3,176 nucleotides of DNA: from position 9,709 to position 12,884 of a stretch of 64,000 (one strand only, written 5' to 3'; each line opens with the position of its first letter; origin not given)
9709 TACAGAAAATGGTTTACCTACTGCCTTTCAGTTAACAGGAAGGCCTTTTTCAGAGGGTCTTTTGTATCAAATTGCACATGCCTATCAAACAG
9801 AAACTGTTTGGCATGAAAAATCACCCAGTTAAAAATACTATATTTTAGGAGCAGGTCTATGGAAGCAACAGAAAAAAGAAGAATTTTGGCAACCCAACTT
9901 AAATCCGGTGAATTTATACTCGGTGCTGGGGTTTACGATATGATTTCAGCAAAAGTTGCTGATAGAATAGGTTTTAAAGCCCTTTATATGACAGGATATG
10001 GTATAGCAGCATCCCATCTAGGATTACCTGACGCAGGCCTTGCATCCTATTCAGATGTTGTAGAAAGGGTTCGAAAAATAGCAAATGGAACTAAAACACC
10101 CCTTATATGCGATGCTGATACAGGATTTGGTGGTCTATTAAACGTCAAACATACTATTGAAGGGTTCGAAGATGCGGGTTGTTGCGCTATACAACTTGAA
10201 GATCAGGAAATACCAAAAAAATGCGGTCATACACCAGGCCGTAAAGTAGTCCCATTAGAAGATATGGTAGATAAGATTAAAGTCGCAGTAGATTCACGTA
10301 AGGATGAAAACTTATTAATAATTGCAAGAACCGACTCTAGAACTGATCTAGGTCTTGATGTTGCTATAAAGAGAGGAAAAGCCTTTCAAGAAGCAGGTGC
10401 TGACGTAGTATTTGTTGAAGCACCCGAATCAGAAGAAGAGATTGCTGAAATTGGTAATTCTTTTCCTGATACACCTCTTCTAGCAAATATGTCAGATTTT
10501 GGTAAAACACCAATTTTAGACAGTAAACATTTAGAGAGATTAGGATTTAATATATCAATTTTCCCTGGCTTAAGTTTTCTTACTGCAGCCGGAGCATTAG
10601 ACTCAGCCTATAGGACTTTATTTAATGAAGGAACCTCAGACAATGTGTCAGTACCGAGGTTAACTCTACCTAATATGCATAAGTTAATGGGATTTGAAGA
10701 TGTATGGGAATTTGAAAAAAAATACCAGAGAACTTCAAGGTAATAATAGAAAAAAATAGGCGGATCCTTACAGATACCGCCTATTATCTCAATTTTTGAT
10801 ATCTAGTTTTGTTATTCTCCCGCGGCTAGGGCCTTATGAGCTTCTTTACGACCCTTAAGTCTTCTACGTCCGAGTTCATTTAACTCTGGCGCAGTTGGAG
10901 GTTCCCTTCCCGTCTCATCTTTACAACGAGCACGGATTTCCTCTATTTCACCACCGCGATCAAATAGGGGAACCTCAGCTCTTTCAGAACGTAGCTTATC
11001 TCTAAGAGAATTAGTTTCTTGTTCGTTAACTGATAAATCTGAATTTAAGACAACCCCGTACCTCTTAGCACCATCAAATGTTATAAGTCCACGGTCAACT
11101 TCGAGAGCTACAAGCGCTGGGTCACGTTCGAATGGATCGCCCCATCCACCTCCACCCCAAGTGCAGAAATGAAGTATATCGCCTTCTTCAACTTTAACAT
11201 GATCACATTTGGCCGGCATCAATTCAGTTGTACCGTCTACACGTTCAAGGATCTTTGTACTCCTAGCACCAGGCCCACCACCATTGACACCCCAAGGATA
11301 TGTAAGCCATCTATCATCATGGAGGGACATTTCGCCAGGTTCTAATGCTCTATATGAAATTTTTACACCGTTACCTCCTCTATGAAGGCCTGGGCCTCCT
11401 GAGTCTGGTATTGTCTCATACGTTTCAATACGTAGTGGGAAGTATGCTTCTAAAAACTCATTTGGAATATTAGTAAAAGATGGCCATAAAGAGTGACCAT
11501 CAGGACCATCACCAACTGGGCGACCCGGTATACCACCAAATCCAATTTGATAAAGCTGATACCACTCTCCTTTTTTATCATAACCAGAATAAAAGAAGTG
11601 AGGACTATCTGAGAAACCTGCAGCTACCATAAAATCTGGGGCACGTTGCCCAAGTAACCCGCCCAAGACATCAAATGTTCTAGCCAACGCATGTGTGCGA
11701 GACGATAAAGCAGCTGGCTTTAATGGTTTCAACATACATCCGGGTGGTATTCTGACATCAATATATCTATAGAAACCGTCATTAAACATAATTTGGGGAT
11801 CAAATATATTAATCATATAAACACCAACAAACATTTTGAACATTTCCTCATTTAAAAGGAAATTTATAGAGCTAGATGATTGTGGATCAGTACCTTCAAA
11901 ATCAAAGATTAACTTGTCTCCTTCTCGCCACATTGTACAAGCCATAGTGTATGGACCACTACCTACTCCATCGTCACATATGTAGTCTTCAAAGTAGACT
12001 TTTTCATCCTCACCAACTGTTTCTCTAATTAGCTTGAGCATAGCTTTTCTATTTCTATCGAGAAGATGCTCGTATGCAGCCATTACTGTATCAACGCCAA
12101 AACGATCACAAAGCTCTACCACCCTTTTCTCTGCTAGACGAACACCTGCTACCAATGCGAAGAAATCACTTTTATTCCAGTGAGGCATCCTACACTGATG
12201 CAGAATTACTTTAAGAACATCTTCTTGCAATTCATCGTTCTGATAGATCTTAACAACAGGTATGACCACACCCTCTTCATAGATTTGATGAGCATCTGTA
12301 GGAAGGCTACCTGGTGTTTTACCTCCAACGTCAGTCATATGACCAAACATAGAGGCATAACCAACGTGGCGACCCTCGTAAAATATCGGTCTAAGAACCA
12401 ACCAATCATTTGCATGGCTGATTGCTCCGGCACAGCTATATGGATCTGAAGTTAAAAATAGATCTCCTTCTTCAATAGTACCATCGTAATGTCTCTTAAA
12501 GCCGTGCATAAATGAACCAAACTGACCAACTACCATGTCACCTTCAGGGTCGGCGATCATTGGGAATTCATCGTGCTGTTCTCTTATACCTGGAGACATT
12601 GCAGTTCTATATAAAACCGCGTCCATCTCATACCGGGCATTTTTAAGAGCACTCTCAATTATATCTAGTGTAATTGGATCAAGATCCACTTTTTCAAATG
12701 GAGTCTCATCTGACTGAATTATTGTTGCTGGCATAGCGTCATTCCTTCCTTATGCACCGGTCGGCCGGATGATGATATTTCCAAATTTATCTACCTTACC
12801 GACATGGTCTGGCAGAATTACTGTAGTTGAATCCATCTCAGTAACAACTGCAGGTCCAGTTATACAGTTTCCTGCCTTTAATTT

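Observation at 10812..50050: Four divergent HyuA/HyuB (hydantoinase/oxoprolinase-family) pairs packed into 40 kb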

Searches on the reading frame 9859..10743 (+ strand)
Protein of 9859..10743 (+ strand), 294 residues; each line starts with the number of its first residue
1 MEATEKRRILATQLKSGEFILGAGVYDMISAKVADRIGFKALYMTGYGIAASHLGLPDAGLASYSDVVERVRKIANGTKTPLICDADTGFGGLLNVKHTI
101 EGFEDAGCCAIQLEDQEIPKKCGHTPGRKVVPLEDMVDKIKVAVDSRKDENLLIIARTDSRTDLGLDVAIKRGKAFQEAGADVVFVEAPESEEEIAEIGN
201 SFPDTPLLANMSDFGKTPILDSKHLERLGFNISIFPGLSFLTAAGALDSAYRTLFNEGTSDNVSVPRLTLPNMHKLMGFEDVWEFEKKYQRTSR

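Call 7: search_protein_families(library=pfam, proteins=[window:9859-10743:+])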
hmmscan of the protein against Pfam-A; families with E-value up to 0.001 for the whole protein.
window:9859-10743:+ (294 aa): 2 families
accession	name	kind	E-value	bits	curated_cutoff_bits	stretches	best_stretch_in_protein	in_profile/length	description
PF13714.12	PEP_mutase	-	9.2e-45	153.5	31.5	1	16-253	6-238/240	Phosphoenolpyruvate phosphomutase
PF00463.27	ICL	-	2.8e-13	49.7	26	1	79-162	149-235/526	Isocitrate lyase family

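Call 51: search_protein_families(library=ncbifam, max_evalue=0.00001, proteins=[window:9859-10743:+])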
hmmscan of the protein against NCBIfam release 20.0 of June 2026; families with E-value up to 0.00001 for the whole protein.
window:9859-10743:+ (294 aa): 8 families
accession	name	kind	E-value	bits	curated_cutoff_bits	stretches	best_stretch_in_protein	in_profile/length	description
TIGR02317.1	prpB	equivalog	1.6e-79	267.1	354.4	1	12-281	7-274/285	methylisocitrate lyase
NF008455.0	PRK11320.1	equivalog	3e-70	236.8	353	1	24-280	25-280/295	methylisocitrate lyase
TIGR02319.1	CPEP_Pphonmut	equivalog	7e-61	206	420.05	1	6-262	4-259/294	carboxyvinyl-carboxyphosphonate phosphorylmutase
TIGR02321.1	Pphn_pyruv_hyd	equivalog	8.9e-34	116.9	374.4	1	6-289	3-288/290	phosphonopyruvate hydrolase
TIGR02320.1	PEP_mutase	equivalog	2.4e-32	112.1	319.55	1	24-269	15-272/284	phosphoenolpyruvate mutase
NF011645.0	PRK15063.1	equivalog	3.8e-17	62.3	562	1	34-161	80-232/430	isocitrate lyase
TIGR01346.1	isocit_lyase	equivalog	2e-16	59.5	275.9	1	79-161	150-235/527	isocitrate lyase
NF005074.0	PRK06498.1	equivalog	1.4e-10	40.4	446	1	79-168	178-272/531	isocitrate lyase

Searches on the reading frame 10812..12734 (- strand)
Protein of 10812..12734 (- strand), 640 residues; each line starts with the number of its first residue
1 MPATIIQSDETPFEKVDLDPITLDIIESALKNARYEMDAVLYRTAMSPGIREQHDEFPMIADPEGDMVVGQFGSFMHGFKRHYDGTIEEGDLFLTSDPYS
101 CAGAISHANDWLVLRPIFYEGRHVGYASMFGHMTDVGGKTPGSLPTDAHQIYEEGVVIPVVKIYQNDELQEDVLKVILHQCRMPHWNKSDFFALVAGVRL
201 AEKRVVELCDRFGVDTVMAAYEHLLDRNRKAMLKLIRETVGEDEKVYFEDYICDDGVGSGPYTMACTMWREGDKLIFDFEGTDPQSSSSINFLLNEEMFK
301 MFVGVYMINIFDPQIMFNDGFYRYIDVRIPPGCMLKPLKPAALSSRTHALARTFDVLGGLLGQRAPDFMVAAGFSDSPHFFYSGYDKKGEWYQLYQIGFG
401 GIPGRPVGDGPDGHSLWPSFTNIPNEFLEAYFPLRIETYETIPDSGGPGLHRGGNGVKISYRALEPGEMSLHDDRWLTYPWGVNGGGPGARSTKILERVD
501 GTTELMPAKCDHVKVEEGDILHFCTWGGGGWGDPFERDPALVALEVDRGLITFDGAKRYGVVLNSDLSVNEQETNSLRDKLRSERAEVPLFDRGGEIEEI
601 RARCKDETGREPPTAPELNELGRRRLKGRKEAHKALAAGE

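Call 3: search_protein_families(library=pfam, proteins=[window:10812-12734:-])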
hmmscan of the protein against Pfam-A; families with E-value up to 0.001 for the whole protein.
window:10812-12734:- (640 aa): 1 family
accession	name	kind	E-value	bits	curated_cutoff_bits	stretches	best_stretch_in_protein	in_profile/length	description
PF02538.19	Hydantoinase_B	-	2.2e-145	485.5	26.8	1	19-534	1-519/519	Hydantoinase B/oxoprolinase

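Call 4: search_protein_families(library=ncbifam, proteins=[window:10812-12734:-])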
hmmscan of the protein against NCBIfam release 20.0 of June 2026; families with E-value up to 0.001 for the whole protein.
window:10812-12734:- (640 aa): 2 families
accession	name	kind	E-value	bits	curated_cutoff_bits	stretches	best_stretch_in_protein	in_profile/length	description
NF050157.1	CapLactmsBetCapB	equivalog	5.8e-57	193.2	1000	1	18-576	1-573/577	caprolactamase subunit beta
NF042976.1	AcphenoCarb_ApcD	equivalog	1.4e-36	126.1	1500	2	63-459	73-485/685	acetophenone carboxylase subunit delta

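Call 14: search_solved_structures(query=window:10812-12734:-, max_evalue=0.001)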
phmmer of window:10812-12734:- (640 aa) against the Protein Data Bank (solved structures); distinct sequences matched with E-value up to 0.001: 5.
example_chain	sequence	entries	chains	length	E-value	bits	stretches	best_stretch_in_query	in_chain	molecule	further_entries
7hk5_A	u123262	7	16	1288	5e-65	223.2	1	19-572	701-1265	N-methylhydantoinase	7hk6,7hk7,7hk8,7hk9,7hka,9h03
6yra_B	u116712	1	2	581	5.7e-51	176.7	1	18-576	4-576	Hydantoinase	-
5l9w_A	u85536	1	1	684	1.7e-34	122.2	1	55-520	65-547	Acetophenone carboxylase delta subunit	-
5m45_A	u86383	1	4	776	9.2e-18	67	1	87-501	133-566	Acetone carboxylase alpha subunit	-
5svb_A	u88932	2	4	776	1.7e-17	66.1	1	87-501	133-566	Acetone carboxylase alpha subunit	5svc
